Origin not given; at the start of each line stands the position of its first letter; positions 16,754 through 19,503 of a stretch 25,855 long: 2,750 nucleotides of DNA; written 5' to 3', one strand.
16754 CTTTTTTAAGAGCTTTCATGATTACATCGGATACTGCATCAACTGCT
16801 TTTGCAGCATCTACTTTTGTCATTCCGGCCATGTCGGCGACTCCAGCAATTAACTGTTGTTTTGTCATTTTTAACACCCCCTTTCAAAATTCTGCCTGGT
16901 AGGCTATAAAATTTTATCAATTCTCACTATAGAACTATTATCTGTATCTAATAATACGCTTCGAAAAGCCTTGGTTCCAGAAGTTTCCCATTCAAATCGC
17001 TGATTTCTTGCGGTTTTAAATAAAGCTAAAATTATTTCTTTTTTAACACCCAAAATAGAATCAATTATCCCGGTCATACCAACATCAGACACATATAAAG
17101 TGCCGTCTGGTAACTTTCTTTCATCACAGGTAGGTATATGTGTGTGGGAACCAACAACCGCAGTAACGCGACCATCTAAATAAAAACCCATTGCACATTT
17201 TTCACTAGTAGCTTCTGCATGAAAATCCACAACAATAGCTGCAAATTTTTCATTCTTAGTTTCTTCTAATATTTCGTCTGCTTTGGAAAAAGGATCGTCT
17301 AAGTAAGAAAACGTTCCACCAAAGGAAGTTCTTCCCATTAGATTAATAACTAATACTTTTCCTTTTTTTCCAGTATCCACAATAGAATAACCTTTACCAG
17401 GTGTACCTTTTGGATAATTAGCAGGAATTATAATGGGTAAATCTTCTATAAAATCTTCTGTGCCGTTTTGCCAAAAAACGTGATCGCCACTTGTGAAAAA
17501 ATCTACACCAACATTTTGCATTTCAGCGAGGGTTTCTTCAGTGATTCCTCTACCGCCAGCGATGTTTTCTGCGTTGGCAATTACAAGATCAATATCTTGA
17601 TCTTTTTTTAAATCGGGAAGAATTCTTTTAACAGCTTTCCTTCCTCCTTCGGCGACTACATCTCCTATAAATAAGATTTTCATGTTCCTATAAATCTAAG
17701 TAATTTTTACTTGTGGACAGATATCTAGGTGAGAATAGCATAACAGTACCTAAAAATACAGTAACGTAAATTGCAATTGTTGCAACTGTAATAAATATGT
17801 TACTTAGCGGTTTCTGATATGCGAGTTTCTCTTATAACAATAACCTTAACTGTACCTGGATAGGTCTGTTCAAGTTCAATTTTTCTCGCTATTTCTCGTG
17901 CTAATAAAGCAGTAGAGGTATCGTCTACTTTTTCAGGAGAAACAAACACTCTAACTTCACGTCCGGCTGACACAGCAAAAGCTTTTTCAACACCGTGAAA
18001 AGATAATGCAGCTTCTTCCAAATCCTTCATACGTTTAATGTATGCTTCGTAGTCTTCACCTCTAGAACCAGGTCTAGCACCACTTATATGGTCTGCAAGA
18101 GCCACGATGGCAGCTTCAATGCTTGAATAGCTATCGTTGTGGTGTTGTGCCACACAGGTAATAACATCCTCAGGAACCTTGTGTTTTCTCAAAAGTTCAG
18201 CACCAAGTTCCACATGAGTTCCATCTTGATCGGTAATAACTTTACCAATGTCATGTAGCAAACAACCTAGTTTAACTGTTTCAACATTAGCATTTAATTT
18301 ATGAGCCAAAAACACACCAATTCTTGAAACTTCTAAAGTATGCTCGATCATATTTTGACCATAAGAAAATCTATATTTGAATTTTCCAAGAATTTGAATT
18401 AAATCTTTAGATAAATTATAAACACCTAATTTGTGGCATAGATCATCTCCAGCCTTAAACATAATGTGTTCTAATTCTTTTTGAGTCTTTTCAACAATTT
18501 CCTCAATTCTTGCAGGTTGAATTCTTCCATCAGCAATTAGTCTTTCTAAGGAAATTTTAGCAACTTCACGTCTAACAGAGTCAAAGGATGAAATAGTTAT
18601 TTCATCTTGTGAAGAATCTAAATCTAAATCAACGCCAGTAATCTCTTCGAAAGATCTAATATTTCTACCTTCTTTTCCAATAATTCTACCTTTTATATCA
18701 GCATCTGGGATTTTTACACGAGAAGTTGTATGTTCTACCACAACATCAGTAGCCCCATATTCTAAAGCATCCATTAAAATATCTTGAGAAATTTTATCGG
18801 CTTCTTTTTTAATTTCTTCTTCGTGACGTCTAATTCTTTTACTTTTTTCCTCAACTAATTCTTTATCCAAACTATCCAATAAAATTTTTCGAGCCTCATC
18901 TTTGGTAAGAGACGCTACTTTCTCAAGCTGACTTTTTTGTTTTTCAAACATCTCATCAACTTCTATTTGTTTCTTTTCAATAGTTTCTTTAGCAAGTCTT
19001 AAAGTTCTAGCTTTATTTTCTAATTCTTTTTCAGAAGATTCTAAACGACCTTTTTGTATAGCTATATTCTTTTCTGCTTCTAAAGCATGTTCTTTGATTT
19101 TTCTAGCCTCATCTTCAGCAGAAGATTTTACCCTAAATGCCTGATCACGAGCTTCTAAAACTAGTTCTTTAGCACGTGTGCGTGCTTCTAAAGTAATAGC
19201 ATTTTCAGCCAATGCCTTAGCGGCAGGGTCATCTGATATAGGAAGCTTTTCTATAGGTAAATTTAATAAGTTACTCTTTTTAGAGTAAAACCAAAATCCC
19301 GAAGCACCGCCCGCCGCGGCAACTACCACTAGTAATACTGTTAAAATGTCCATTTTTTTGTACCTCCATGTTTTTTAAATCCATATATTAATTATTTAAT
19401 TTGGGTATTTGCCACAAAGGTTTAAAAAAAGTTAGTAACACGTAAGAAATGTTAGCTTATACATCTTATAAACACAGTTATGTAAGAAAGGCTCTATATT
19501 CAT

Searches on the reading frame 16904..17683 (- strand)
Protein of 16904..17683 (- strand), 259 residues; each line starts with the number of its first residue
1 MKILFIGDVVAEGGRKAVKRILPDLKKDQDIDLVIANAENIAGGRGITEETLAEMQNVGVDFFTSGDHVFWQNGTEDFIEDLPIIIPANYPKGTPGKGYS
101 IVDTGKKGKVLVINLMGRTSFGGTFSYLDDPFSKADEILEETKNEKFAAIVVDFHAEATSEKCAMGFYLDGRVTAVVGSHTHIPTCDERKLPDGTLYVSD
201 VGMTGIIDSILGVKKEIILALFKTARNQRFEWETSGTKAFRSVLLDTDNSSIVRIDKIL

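Call 59: search_protein_families(library=pfam, proteins=[window:16904-17683:-], max_evalue=0.0001)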
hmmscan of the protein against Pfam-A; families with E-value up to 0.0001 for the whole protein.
window:16904-17683:- (259 aa): 2 families
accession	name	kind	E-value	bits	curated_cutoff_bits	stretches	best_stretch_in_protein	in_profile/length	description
PF13277.11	YmdB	-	5.7e-88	294.9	27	1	4-252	1-247/253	YmdB-like protein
PF00149.33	Metallophos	-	1.1e-10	42.7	21.5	1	1-184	1-191/191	Calcineurin-like phosphoesterase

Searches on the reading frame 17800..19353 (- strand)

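Call 59: search_protein_families(library=pfam, proteins=[window:17800-19353:-], max_evalue=0.0001)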
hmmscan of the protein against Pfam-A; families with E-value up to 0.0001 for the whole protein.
window:17800-19353:- (517 aa): 4 families
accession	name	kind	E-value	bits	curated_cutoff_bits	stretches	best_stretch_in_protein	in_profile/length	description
PF12072.13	RNase_Y_N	-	1.1e-24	87.4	32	1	44-203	35-200/201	RNase Y N-terminal region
PF01966.28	HD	-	9.5e-18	65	22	1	336-424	2-114/116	HD domain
PF00013.35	KH_1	-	2.1e-08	34.2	21.5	1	211-262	2-57/66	KH domain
PF08668.18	HDOD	-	6.7e-06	26.2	22.9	0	333-374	93-135/196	HDOD domain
